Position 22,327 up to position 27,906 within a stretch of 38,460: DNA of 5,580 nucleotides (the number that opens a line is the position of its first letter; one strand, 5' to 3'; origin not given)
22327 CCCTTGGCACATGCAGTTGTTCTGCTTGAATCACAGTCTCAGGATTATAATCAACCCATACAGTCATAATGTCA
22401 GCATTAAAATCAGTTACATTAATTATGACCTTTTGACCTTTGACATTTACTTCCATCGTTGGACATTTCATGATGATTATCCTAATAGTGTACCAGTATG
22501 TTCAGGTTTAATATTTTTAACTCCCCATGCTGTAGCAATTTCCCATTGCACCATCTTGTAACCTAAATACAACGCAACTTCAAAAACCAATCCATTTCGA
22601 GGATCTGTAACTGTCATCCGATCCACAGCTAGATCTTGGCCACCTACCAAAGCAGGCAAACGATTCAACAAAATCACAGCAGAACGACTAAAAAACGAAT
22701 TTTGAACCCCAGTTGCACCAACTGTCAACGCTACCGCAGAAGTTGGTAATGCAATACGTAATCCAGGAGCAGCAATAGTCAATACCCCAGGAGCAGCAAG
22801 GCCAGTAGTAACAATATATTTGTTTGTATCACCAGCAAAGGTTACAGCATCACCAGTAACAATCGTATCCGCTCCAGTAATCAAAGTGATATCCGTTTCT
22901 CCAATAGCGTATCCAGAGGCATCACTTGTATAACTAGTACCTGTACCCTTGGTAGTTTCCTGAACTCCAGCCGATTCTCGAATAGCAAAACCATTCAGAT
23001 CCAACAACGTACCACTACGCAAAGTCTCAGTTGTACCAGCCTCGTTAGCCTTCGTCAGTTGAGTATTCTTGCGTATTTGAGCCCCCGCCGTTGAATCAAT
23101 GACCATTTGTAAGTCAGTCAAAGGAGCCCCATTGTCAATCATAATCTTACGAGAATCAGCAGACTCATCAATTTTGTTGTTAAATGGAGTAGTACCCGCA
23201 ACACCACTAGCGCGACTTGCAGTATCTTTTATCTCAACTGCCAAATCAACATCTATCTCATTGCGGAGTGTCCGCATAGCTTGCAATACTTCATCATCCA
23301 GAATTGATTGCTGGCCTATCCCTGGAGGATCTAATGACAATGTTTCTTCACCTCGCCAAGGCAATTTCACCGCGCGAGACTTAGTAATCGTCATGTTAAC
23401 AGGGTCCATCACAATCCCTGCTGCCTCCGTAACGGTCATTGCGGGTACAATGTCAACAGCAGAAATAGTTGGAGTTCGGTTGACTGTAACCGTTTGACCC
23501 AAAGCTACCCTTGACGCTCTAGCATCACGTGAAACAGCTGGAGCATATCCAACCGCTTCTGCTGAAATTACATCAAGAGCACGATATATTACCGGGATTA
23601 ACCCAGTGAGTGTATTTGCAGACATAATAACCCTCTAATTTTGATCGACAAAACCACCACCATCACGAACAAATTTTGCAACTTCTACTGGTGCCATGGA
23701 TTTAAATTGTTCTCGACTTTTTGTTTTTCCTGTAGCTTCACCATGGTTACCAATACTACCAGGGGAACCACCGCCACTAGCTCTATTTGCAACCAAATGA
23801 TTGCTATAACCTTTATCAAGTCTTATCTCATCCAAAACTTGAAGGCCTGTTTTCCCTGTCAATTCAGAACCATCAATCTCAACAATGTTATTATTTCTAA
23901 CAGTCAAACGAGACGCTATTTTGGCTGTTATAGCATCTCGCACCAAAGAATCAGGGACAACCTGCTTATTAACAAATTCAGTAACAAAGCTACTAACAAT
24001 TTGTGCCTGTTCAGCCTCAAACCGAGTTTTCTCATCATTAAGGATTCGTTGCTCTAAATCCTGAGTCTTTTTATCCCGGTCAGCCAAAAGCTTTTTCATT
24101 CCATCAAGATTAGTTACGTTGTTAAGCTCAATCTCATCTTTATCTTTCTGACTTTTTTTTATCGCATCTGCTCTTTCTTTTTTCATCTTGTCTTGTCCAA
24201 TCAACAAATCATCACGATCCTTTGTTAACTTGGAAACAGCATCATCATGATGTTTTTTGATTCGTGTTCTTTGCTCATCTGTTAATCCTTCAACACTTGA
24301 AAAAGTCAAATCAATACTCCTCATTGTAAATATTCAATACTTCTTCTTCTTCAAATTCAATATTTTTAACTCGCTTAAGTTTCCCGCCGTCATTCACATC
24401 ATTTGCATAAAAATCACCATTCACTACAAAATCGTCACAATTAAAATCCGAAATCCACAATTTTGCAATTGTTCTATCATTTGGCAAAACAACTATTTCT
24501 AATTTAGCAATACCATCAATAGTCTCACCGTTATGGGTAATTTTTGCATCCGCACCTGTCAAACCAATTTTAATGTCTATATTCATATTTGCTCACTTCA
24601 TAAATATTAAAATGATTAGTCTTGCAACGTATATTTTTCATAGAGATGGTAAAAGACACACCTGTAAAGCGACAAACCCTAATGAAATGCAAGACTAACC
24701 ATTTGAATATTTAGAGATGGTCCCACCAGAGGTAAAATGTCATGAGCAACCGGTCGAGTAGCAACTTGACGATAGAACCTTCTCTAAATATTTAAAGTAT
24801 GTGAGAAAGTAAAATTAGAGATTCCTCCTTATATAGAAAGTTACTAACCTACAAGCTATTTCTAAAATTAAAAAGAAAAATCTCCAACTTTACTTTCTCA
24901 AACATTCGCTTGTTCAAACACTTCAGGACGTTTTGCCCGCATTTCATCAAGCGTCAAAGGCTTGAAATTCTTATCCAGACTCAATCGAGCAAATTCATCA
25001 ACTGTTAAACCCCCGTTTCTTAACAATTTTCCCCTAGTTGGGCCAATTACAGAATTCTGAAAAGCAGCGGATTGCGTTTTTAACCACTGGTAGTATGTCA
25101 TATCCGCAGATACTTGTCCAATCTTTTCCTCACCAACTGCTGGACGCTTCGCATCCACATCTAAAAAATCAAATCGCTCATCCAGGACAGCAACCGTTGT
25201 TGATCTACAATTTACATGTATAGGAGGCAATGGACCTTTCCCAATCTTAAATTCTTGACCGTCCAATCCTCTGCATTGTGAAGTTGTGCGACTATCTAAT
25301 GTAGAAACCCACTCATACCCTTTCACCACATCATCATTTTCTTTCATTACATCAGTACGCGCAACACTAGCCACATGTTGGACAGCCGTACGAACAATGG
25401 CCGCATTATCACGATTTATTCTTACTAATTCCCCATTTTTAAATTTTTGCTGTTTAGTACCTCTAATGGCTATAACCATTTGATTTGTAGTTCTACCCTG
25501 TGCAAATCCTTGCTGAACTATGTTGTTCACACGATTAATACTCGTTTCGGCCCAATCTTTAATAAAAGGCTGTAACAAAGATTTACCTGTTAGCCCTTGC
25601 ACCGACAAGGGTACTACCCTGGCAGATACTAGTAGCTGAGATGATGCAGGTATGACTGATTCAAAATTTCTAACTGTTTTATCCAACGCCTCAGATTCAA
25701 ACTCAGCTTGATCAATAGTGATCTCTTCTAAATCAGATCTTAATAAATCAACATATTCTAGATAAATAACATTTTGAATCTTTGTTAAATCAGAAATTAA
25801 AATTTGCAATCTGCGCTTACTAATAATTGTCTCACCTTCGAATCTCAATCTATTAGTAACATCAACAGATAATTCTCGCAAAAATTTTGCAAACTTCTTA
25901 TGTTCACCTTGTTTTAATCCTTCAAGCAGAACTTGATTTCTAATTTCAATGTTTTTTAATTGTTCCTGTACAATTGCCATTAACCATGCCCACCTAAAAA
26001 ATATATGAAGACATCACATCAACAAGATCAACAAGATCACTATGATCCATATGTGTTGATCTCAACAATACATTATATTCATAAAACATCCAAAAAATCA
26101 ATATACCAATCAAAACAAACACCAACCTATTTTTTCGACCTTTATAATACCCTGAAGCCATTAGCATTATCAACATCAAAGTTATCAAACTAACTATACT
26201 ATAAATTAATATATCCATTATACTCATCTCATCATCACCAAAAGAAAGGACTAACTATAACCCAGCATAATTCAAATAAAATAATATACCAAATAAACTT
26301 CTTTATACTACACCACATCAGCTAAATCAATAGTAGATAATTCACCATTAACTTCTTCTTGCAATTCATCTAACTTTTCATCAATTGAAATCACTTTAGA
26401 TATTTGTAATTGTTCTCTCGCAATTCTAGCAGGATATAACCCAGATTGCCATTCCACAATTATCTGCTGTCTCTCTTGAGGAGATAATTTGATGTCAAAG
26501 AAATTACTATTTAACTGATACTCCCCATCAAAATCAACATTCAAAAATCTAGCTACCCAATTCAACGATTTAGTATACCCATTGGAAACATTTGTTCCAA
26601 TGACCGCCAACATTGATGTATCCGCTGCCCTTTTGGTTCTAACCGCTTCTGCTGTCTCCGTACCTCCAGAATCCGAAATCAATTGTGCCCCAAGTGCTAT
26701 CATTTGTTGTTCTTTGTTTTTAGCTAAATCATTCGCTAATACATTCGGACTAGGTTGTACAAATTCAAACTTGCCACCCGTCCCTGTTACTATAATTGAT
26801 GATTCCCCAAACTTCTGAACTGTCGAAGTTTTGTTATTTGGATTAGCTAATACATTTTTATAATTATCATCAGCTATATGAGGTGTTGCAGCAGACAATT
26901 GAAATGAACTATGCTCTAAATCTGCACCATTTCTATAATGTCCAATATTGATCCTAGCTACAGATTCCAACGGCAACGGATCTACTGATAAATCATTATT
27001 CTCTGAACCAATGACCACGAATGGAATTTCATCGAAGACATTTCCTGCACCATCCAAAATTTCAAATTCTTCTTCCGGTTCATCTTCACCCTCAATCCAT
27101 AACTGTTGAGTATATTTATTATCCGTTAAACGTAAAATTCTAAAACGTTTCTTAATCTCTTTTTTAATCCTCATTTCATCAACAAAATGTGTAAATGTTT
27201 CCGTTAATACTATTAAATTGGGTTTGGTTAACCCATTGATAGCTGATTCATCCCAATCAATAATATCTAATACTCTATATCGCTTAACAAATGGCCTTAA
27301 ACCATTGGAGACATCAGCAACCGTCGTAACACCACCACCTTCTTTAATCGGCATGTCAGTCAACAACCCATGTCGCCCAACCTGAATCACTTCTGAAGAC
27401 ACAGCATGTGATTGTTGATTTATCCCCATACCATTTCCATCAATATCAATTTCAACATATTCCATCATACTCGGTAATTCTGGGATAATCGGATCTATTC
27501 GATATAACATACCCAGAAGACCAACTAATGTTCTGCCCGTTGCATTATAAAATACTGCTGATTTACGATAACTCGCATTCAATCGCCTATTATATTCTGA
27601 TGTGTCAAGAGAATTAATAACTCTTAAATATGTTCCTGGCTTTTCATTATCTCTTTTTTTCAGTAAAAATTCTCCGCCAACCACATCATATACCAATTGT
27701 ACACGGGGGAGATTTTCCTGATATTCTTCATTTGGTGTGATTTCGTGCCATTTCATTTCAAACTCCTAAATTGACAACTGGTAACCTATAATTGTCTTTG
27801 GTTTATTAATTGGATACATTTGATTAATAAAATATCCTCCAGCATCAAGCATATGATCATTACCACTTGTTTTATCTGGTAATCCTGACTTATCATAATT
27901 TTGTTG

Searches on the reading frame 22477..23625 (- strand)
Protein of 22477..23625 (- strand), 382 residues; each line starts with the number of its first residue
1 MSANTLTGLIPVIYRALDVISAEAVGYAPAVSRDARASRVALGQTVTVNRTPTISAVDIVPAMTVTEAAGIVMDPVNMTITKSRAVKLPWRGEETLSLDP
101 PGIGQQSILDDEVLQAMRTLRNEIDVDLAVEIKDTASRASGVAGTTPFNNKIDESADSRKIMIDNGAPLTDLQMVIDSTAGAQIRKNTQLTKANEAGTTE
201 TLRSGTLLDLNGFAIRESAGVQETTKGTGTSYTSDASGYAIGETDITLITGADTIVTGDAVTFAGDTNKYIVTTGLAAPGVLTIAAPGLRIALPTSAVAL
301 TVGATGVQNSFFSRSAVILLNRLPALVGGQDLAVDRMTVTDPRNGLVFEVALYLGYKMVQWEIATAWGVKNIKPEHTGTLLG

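Call 8: search_protein_families(library=phrogs, proteins=[window:22477-23625:-], max_evalue=0.01)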
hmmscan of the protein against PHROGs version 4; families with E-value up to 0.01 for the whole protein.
window:22477-23625:- (382 aa): 1 family
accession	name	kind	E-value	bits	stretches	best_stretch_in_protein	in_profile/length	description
phrog_283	-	head and packaging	1.6e-77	262.5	1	3-382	2-383/385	major head protein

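Call 42: search_dna_similar(query=window:22477-23625:-, collection=phages, mode=protein, max_rows=25)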
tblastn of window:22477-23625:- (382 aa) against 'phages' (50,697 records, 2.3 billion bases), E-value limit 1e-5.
Records with a match: 72; places in all: 72; records where one place covers at least 80% of the query: 30.
Best place of each record, by identity: <60% 72.
By first word of the organism name: Vibrio 41; Escherichia 11; Rhizobium 3; Caudoviricetes 3; Klebsiella 2; Salicola 2; Synechococcus 2; Acinetobacter 1; Paraglaciecola 1; Salmonella 1; and 5 more.
By host as written in the record: Vibrio parahaemolyticus 15; Escherichia coli 11; - 6; Vibrio alginolyticus 4; Vibrio vulnificus 3; Rhizobium gallicum SO14B-4(6) 2; Salicola sp. M5 MPN 10^-2 23B 2; Vibrio campbellii HY01 2; and 27 more.
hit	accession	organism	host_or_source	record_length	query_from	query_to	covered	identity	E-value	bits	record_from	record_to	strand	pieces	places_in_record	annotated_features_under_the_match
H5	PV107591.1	Acinetobacter phage vB_AbaS_qsb1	Acinetobacter baumannii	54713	3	382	99%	52.9%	3e-100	331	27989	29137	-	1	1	major capsid protein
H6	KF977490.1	Rhizobium phage vB_RglS_P106B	Rhizobium gallicum SO14B-4(6)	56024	2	382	100%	50.9%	4e-94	313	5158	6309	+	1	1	putative coat protein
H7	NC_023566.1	Rhizobium phage vB_RglS_P106B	Rhizobium gallicum SO14B-4(6)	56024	2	382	100%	50.9%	4e-94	313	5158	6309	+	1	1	major head protein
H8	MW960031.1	Rhizobium phage RHph_X2_24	Sinorhizobium americanum X2_24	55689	2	382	100%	47.0%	9e-82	278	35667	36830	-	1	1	major capsid protein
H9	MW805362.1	Paraglaciecola Antarctic JLT virus 2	Paraglaciecola sp. strain IceBac 372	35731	3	377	98%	47.6%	1e-87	295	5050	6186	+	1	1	major capsid protein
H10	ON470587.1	Escherichia phage vB_EcoS-611R4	Escherichia coli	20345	1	382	100%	44.7%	2e-77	265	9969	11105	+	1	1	coat protein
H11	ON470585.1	Escherichia phage vB_EcoS-689R7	Escherichia coli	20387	1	382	100%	44.7%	2e-77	265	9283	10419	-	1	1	coat protein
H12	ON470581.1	Escherichia phage vB_EcoS-606R9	Escherichia coli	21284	1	382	100%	44.7%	2e-77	265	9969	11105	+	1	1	coat protein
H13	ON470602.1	Escherichia phage vB_EcoS-885R8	Escherichia coli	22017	1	382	100%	44.7%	2e-77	265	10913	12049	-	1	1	coat protein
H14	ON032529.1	Salmonella phage SPF_0923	Salmonella sp. S7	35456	1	382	100%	44.7%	2e-77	265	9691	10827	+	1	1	hypothetical protein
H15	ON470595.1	Escherichia phage vB_EcoS-683R6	Escherichia coli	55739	1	382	100%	44.7%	2e-77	265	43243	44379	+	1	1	coat protein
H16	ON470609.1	Escherichia phage vB_EcoS-473R12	Escherichia coli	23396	1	382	100%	44.7%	3e-77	265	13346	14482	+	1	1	coat protein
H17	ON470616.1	Escherichia phage vB_EcoS-673R7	Escherichia coli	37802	1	382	100%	44.7%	3e-77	265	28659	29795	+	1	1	coat protein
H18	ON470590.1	Escherichia phage vB_EcoS-613R10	Escherichia coli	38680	1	382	100%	44.7%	3e-77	265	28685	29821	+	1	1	coat protein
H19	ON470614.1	Escherichia phage vB_EcoS-666R9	Escherichia coli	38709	1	382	100%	44.7%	3e-77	265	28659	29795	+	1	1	coat protein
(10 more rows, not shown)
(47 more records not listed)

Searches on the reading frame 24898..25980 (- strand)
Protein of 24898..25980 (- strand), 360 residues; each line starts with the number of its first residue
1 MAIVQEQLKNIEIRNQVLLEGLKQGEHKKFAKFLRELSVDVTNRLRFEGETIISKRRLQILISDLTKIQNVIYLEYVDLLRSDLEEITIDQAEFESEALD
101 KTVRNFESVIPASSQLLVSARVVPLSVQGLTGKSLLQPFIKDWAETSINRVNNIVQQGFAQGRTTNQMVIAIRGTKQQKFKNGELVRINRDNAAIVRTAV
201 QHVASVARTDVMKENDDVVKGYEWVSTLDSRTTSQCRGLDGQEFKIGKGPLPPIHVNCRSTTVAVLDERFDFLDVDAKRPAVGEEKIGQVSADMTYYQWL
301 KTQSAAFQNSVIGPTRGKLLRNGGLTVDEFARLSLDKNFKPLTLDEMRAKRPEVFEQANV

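Call 9: search_protein_families(library=phrogs, proteins=[window:24898-25980:-], max_evalue=0.01)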
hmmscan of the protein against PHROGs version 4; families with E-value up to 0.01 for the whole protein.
window:24898-25980:- (360 aa): 17 families
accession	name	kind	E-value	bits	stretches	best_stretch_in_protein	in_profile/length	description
phrog_241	-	head and packaging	1.5e-120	405.3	1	1-359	10-364/679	head morphogenesis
phrog_21789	-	head and packaging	1.4e-46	159.8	2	5-267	6-261/1195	virion structural protein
phrog_6577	-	unknown function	5.5e-32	112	1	139-351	107-315/1066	-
phrog_115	-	head and packaging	4.2e-31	109.8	1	144-312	203-360/665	minor head protein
phrog_4728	-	head and packaging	1.8e-26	94.1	1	24-344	62-383/591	head morphogenesis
phrog_2841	-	head and packaging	1.8e-23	84.4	1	149-302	197-342/525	minor head protein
phrog_595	-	head and packaging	5.9e-23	83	1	148-305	186-332/513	head maturation protease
phrog_7625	-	head and packaging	2.9e-16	60.4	1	150-324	134-309/504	head morphogenesis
phrog_19443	-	head and packaging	1.4e-11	44.6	1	118-289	139-304/579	minor head protein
phrog_14819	-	unknown function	2e-11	44.9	1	281-357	16-88/91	-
phrog_3517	-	head and packaging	1.8e-08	35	1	194-273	237-336/371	head morphogenesis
phrog_2468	-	head and packaging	2.5e-07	31.5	1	136-245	137-237/303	head morphogenesis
phrog_1657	-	head and packaging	1.8e-05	25.2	1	10-271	19-304/337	head morphogenesis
phrog_15127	-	head and packaging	4.3e-05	23.2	1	139-250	121-221/602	head protein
phrog_2662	-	head and packaging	9.2e-05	22.2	1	190-271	622-714/717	portal protein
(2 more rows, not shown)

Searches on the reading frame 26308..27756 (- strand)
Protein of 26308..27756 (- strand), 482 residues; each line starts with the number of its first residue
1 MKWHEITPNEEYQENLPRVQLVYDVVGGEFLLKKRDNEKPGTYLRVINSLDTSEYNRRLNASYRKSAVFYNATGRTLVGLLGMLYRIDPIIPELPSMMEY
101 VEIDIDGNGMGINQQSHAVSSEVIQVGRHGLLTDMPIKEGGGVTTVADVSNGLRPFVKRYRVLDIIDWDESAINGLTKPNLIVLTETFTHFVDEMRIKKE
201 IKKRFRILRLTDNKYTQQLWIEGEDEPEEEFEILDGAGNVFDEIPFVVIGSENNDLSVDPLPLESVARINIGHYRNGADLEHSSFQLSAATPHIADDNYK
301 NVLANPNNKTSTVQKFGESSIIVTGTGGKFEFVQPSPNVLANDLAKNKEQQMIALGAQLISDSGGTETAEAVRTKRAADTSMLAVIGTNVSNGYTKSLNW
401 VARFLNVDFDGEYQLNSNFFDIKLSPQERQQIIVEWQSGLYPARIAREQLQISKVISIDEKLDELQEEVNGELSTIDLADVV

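Call 9: search_protein_families(library=phrogs, proteins=[window:26308-27756:-], max_evalue=0.01)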
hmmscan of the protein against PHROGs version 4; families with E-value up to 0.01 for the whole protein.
window:26308-27756:- (482 aa): 3 families
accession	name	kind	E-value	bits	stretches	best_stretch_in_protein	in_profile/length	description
phrog_145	-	head and packaging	3.5e-99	333.8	1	7-475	12-468/493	portal protein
phrog_2417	-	unknown function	1.6e-29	104.1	1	11-255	12-241/242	-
phrog_2469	-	unknown function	5e-11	43.7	1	343-443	5-107/142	-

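Call 76: find_related_loci(query=window:26308-27756:-, collection=genome_contigs, flank=10000)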
Query window:26308-27756:- (482 aa) in genome_contigs; peptide patterns used: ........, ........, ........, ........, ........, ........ (x = any residue, [..] = any of these).
17 stretches matched a pattern, but none encodes a relative of the query by tblastn (E <= 1e-3).
